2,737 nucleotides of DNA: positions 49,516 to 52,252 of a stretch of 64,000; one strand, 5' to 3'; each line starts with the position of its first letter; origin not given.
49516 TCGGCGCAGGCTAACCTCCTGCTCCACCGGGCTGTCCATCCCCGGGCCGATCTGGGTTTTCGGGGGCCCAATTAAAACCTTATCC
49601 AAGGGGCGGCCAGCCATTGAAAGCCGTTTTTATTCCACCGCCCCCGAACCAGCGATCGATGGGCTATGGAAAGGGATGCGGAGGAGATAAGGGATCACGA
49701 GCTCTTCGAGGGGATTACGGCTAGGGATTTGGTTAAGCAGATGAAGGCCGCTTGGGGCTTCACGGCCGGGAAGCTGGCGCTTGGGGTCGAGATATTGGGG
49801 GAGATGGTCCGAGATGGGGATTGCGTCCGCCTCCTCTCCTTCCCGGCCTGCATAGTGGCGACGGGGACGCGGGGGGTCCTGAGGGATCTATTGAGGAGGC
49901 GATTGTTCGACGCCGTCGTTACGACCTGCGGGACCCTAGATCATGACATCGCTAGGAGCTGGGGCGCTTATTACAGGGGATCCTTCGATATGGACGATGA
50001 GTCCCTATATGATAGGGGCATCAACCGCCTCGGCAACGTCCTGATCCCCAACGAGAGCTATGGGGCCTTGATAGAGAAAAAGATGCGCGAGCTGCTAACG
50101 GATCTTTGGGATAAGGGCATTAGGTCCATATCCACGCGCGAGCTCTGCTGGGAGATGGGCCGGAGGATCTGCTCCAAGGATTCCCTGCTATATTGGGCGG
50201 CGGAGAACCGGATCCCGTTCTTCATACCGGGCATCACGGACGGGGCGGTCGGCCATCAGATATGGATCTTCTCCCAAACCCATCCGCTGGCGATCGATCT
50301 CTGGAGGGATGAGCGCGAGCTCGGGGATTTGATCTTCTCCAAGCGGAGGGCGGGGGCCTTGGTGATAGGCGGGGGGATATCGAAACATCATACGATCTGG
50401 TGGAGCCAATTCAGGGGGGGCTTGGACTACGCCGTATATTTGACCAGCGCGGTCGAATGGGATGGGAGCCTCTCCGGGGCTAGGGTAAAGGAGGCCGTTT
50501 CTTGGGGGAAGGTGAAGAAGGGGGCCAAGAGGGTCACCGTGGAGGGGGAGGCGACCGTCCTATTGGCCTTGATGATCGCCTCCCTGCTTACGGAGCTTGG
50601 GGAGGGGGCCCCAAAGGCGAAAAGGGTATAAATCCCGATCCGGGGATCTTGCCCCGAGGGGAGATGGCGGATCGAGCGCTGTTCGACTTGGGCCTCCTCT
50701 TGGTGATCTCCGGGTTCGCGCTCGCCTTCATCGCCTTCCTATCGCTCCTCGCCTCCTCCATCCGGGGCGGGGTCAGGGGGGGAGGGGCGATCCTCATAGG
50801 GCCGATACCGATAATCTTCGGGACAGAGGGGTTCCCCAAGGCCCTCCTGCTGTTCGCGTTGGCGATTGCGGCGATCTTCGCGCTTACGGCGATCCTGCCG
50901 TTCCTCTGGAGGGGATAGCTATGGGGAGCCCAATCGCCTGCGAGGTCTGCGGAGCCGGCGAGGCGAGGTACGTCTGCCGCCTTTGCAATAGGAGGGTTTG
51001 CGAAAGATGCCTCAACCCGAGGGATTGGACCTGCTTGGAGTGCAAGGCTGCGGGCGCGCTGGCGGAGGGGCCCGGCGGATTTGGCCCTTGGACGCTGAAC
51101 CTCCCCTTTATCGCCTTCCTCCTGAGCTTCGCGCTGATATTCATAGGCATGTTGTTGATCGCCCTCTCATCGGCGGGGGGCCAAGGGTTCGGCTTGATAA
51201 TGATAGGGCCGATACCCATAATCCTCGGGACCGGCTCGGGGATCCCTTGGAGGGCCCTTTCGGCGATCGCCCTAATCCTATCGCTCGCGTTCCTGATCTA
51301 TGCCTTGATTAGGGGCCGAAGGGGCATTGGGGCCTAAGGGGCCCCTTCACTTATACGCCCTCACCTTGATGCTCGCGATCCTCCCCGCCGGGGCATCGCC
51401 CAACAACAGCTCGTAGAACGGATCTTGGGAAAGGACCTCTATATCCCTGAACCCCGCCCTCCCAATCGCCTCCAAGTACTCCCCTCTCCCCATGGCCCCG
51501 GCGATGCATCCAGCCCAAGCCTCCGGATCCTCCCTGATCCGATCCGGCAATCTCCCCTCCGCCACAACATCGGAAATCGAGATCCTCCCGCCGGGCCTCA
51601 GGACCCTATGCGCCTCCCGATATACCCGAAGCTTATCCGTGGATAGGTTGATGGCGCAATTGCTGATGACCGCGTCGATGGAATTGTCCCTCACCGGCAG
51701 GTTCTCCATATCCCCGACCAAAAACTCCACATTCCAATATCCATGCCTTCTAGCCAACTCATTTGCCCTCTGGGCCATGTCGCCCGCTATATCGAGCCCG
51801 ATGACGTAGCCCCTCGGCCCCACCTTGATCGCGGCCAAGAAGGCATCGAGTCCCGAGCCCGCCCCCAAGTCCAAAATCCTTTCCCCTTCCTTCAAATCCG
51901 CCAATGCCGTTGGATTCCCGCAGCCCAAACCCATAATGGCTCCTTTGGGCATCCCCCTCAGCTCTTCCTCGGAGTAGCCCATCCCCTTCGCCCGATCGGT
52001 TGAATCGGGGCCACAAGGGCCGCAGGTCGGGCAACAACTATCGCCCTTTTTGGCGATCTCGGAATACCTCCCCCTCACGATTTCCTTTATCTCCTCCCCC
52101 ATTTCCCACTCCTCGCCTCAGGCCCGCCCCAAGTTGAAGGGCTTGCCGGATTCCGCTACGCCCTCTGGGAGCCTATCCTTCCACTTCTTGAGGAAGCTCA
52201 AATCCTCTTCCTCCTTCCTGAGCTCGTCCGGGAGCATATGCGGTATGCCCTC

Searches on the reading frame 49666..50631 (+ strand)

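Call 56: search_protein_families(library=pfam, proteins=[window:49666-50631:+], max_evalue=0.001)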
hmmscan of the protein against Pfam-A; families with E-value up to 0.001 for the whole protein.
window:49666-50631:+ (321 aa): 1 family
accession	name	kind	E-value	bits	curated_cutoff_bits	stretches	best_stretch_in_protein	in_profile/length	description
PF01916.23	DS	-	2.7e-101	339.1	27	1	21-306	1-287/288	Deoxyhypusine synthase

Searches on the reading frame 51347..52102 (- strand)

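Call 56: search_protein_families(library=pfam, proteins=[window:51347-52102:-], max_evalue=0.001)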
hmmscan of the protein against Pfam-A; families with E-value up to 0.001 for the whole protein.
window:51347-52102:- (251 aa): 11 families
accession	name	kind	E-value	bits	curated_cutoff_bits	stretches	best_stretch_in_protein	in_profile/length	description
PF13847.12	Methyltransf_31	-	2.8e-35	121.6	27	1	71-205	2-133/145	Methyltransferase domain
PF08241.18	Methyltransf_11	-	4.9e-22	78.8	21.2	1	77-175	1-94/95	Methyltransferase domain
PF13649.12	Methyltransf_25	-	5.6e-22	78.7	27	1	76-172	1-97/97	Methyltransferase domain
PF01209.24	Ubie_methyltran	-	6.1e-19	68.7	20.1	1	70-176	45-151/233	ubiE/COQ5 methyltransferase family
PF08242.18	Methyltransf_12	-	1.7e-11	45.1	30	1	77-174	1-98/98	Methyltransferase domain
PF01135.25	PCMT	-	4.6e-08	33.5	20.3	1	67-131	68-132/210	Protein-L-isoaspartate(D-aspartate) O-methyltransferase (PCMT)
PF13489.12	Methyltransf_23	-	7.9e-07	29.4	27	1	67-191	17-131/164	Methyltransferase domain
PF05148.21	Methyltransf_8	-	1.4e-06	28.8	27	1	128-180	109-160/219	Hypothetical methyltransferase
PF05175.20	MTS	-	0.00017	21.7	23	1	72-176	31-138/170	Methyltransferase small domain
PF06325.19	PrmA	-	0.00025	21.1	22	1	70-182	159-264/296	Ribosomal protein L11 methyltransferase (PrmA)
PF13679.12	Methyltransf_32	-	0.00082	19.8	27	0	71-145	24-105/143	Methyltransferase domain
